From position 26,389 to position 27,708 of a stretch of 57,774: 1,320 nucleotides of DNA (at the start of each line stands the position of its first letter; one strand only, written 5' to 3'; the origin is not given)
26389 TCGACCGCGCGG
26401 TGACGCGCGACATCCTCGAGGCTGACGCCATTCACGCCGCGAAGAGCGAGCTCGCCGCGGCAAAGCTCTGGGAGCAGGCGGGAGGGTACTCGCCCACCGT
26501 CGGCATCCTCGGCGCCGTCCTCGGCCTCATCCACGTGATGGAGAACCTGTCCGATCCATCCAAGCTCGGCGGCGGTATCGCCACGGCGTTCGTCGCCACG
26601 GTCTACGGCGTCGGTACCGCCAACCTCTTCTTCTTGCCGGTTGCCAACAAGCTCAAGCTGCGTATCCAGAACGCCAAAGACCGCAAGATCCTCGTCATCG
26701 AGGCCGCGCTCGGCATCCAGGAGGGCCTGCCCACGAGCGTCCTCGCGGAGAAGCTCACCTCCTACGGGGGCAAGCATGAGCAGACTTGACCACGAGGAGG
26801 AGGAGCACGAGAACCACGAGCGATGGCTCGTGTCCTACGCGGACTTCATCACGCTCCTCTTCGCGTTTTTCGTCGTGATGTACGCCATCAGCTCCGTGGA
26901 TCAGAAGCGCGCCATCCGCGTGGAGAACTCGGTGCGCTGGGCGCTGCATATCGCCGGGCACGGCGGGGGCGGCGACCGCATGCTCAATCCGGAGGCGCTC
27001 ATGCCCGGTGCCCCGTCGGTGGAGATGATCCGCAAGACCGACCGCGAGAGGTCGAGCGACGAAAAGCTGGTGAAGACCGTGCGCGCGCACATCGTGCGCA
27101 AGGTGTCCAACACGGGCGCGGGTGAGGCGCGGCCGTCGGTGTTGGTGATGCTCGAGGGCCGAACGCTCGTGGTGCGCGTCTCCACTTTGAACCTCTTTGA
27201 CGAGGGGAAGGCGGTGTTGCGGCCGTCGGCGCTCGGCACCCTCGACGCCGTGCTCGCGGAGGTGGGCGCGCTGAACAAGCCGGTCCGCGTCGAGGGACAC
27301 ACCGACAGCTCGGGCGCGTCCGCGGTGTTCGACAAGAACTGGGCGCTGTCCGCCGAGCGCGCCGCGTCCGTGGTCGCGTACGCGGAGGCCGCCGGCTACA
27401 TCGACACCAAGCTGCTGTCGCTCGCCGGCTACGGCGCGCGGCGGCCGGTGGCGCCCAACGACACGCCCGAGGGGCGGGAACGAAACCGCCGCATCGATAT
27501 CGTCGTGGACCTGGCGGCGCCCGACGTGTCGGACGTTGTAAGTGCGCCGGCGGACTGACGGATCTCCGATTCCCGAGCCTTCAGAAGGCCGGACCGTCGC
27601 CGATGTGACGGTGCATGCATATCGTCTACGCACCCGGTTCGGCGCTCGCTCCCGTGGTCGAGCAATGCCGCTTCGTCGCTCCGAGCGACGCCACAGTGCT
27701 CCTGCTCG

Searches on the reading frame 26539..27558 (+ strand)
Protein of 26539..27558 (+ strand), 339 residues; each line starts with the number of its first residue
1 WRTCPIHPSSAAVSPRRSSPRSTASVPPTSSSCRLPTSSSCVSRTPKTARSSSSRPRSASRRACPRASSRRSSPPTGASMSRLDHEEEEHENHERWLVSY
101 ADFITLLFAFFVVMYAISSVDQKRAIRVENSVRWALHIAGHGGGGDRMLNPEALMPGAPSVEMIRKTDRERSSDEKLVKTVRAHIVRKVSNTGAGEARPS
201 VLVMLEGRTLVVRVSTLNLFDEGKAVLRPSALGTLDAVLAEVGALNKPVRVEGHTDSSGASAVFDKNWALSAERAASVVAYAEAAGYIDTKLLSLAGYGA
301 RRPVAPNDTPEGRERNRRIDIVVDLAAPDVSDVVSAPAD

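Call 65: search_protein_families(library=pfam, proteins=[window:26539-27558:+], max_evalue=0.0001)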
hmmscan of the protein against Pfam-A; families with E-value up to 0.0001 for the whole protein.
window:26539-27558:+ (339 aa): 2 families
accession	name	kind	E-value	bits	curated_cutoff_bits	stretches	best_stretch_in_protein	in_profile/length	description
PF13677.11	MotB_plug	-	8.9e-20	70.5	24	1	86-133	8-55/58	Membrane MotB of proton-channel complex MotA/MotB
PF00691.25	OmpA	-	3.2e-17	63.1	27.2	1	219-317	1-98/98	OmpA family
